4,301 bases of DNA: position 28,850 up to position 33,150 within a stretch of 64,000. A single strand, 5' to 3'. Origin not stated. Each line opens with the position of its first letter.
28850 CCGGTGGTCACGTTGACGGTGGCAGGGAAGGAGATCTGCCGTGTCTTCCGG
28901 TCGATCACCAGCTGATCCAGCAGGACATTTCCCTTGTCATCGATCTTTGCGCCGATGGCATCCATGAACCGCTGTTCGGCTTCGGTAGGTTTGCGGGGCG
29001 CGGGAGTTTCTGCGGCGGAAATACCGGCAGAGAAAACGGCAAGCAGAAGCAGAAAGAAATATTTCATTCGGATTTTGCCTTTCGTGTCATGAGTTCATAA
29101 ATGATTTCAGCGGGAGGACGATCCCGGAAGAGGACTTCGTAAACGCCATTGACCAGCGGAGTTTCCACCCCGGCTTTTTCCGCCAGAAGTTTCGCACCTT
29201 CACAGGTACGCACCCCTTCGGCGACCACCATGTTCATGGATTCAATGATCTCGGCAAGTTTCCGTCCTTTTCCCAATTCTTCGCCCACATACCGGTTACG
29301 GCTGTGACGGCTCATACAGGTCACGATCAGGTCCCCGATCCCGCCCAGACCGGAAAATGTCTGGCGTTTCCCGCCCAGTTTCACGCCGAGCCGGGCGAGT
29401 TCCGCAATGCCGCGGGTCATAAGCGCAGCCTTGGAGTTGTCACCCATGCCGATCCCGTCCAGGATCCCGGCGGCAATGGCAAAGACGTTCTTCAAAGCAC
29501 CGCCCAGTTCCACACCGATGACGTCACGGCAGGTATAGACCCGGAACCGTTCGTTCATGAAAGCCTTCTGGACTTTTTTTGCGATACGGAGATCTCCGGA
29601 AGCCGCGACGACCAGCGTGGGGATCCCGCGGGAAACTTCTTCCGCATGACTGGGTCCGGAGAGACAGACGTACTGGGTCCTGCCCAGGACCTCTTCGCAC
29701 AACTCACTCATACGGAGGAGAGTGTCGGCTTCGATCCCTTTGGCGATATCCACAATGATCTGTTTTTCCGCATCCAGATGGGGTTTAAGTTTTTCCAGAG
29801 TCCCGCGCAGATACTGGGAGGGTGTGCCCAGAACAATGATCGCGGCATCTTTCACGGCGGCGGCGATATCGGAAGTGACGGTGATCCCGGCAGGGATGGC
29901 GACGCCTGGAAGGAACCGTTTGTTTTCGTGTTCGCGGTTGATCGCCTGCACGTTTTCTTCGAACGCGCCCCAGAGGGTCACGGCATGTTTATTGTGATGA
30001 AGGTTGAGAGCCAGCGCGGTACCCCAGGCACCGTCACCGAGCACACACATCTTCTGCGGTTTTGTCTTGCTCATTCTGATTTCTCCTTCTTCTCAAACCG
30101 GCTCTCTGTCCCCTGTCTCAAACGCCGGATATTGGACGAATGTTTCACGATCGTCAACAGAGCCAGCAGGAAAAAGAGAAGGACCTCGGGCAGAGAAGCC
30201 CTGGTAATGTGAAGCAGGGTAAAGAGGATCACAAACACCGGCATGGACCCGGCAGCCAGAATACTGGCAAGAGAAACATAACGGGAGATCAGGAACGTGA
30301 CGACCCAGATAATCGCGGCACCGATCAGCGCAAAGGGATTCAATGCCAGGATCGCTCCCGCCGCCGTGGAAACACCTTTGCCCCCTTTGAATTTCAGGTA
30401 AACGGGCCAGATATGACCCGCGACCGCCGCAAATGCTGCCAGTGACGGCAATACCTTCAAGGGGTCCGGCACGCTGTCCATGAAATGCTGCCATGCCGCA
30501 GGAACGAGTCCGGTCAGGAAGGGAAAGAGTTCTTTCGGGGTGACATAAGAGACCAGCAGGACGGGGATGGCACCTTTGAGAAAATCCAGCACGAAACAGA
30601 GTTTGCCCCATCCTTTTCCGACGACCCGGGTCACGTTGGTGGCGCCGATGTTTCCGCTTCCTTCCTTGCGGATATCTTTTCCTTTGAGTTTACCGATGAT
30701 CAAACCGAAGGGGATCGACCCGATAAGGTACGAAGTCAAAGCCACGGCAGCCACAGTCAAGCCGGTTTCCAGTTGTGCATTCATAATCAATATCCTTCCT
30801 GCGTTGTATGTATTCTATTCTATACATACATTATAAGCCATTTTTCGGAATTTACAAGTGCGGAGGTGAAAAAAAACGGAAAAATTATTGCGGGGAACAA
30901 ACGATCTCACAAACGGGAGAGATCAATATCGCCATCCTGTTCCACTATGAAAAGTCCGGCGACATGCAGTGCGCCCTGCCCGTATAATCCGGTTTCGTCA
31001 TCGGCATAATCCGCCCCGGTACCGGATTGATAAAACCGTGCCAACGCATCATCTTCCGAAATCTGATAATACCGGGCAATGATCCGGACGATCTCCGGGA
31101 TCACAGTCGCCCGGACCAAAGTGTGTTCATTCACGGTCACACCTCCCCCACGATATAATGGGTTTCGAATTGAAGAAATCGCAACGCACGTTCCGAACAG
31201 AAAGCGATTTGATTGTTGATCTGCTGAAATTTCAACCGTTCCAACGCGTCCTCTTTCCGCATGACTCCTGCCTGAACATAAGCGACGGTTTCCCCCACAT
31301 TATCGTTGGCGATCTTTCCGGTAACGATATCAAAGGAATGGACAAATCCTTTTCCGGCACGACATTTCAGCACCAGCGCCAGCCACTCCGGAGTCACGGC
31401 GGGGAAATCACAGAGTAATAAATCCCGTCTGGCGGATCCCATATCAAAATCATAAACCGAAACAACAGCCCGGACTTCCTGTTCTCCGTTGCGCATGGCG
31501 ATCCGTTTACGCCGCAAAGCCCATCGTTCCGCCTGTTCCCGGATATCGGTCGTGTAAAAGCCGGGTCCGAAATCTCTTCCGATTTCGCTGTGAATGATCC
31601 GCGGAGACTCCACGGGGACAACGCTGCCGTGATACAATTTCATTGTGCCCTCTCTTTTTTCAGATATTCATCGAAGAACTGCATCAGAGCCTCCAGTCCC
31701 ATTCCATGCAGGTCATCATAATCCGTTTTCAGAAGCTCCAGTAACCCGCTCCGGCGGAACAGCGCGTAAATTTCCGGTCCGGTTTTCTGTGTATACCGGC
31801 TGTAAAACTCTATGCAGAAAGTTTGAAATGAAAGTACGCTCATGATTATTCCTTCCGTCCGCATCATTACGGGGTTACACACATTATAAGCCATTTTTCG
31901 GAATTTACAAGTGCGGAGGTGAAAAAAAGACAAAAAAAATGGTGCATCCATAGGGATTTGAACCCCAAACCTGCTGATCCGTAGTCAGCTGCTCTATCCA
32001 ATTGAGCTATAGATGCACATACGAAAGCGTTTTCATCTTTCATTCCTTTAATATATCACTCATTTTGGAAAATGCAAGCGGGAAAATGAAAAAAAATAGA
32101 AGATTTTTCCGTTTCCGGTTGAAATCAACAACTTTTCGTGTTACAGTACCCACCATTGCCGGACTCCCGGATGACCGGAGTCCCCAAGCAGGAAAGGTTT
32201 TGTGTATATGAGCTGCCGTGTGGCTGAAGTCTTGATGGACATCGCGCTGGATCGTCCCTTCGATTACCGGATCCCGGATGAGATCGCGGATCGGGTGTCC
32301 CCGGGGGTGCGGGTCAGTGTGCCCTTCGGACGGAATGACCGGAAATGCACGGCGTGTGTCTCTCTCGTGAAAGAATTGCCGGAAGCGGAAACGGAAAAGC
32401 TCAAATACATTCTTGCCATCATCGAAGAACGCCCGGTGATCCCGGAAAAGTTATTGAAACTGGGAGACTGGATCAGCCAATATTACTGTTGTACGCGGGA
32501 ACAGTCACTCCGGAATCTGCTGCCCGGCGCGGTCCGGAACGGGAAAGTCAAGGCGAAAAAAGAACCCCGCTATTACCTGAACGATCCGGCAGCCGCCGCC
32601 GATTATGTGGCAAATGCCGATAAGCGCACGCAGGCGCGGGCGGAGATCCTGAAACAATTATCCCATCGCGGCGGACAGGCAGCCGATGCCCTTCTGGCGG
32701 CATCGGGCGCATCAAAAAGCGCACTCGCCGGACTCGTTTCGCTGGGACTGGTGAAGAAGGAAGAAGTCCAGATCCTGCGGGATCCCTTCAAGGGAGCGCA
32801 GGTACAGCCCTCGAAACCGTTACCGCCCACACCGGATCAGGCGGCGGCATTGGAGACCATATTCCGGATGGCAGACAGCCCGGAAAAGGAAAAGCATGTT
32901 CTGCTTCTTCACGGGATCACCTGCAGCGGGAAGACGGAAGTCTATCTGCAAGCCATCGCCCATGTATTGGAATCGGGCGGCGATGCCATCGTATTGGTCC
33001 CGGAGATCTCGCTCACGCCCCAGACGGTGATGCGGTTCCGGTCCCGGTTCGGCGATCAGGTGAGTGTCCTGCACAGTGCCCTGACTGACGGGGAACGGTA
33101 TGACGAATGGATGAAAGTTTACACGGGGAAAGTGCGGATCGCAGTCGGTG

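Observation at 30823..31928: Three-gene cassette inserted beside tRNA-Arg, bracketed by perfect 48-bp direct repeats that each carry a near-consensus promoter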

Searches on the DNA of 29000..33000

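Call 95: search_rna_families(source=window, start=29000, end=33000, threshold=evalue, max_evalue=1)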
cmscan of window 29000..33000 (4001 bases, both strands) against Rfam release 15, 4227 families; matches with E-value up to 1: 3.
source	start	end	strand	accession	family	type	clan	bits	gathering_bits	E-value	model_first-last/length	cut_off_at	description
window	31943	32016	-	RF00005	tRNA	Gene; tRNA;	CL00001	65.6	29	3.1e-13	1-71/71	no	tRNA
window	31942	32016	+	RF04354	Plastid-ycf2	Cis-reg;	-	32.4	65.7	0.00048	1-75/75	no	Plastid-ycf2 5UTR RNA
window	31944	31992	-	RF01684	mascRNA-menRNA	Gene;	-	21.3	42.5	0.59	1-56/56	no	MALAT1-associated small cytoplasmic RNA/MEN beta RNA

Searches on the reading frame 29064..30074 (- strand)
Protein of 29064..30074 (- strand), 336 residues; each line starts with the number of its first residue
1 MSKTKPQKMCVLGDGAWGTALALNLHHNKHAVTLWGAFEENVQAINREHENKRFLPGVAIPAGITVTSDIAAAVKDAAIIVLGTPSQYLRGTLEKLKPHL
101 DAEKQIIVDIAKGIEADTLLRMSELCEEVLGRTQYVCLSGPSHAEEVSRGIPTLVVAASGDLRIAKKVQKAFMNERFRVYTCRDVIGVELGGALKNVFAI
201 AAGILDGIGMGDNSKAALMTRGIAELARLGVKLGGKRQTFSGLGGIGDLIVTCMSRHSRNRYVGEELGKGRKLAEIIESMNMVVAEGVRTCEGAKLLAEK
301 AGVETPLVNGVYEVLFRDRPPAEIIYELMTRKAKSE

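Call 7: search_protein_families(library=pfam, proteins=[window:29064-30074:-], max_evalue=0.01)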
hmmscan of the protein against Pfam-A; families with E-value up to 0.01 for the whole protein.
window:29064-30074:- (336 aa): 8 families
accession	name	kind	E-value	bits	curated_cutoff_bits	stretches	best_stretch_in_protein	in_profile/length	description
PF07479.19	NAD_Gly3P_dh_C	-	5e-55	186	25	1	184-325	1-141/142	NAD-dependent glycerol-3-phosphate dehydrogenase C-terminus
PF01210.29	NAD_Gly3P_dh_N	-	5.2e-49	166.7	23.1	1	8-162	1-155/158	NAD-dependent glycerol-3-phosphate dehydrogenase N-terminus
PF20618.3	GPD_NAD_C_bact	-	2.1e-20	73.5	27.6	1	245-311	2-66/66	Bacterial GPD, NAD-dependent C-terminal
PF02558.23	ApbA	-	4.5e-07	30.1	22.2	1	10-117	2-106/150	Ketopantoate reductase PanE/ApbA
PF03807.23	F420_oxidored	-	2.1e-06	28.7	21.6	1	8-112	1-93/94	NADP oxidoreductase coenzyme F420-dependent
PF02153.23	PDH_N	-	2.9e-05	24.1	26.5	1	42-111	12-79/154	Prephenate dehydrogenase, nucleotide-binding domain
PF03446.21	NAD_binding_2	-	0.001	19.5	21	1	9-111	2-93/161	NAD binding domain of 6-phosphogluconate dehydrogenase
PF01488.26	Shikimate_DH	-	0.0041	17.6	24.3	0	3-112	9-113/138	Shikimate / quinate 5-dehydrogenase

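Call 52: list_cluster_members(proteins=[L078:4840-5451:-, L078:5685-7214:-, L078:490-3501:+, P0180, L108:31-2454:+, window:29064-30074:-])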
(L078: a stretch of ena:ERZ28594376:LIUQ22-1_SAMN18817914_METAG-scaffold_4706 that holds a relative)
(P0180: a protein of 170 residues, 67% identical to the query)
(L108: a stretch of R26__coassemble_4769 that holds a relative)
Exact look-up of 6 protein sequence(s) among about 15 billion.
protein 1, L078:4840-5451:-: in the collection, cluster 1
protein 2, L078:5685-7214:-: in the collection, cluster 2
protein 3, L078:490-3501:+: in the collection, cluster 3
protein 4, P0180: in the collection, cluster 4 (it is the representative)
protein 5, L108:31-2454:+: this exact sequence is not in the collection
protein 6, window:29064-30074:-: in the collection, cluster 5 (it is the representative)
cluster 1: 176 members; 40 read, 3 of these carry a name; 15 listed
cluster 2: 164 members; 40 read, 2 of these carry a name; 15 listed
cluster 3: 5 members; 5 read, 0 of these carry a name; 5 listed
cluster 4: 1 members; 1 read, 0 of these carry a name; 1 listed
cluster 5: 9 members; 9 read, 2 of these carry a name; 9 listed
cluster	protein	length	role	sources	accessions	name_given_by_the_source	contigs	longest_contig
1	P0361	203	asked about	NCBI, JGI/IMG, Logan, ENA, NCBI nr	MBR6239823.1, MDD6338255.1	MAG: 30S ribosomal protein S4 [Lentisphaeria bacterium] | small subunit ribosomal protein S4 | 30S ribosomal protein S4 [Lentisphaeria bacterium]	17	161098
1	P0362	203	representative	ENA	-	-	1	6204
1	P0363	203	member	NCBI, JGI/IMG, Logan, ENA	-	small subunit ribosomal protein S4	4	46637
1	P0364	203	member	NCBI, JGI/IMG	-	small subunit ribosomal protein S4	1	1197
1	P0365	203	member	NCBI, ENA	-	-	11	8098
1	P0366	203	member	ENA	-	-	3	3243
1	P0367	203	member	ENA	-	-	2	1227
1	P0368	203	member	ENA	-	-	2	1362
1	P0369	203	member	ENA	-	-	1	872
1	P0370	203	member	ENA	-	-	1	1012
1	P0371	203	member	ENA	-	-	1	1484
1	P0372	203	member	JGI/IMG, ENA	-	-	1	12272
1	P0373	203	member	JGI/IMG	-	-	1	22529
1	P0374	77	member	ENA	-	-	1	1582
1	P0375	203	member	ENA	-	-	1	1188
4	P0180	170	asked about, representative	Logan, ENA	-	-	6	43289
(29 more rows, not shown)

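Call 72: search_protein_families(library=phrogs, proteins=[L167:4217-4966:-, L167:4960-5919:-], max_evalue=0.001)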
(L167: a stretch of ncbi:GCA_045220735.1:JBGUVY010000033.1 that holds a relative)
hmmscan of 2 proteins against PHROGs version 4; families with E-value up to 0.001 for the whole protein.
L167:4217-4966:- (249 aa): 0 families

L167:4960-5919:- (319 aa): 0 families

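Call 73: search_protein_families(library=padloc, proteins=[L167:4217-4966:-, L167:4960-5919:-], max_evalue=0.01)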
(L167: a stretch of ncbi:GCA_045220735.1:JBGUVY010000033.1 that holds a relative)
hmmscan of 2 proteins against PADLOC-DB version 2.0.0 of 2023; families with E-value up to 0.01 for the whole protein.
L167:4217-4966:- (249 aa): 0 families

L167:4960-5919:- (319 aa): 0 families

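Call 74: search_protein_families(library=pfam, proteins=[L167:4217-4966:-, L167:4960-5919:-], max_evalue=0.01)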
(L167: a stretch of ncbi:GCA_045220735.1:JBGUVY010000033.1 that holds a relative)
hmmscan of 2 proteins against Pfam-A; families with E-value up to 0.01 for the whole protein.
L167:4217-4966:- (249 aa): 0 families

L167:4960-5919:- (319 aa): 0 families

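Call 91: search_protein_families(library=pfam, proteins=[L178:1726-2685:+, L178:2679-3428:+], max_evalue=5)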
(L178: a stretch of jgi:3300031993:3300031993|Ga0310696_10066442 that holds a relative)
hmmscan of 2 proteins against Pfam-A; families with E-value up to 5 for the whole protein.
L178:1726-2685:+ (319 aa): 1 family
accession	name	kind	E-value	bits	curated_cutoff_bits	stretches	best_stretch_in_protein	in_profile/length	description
PF21248.3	SoFic-like_C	-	0.24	12.1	27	1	151-189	31-68/76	Protein adenylyltransferase SoFic-like, C-terminal domain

L178:2679-3428:+ (249 aa): 1 family
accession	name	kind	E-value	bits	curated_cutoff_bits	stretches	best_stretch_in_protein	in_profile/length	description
PF08843.17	AbiEii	-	1.5e-05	25.5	22.5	1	12-228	8-199/238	Nucleotidyl transferase AbiEii toxin, Type IV TA system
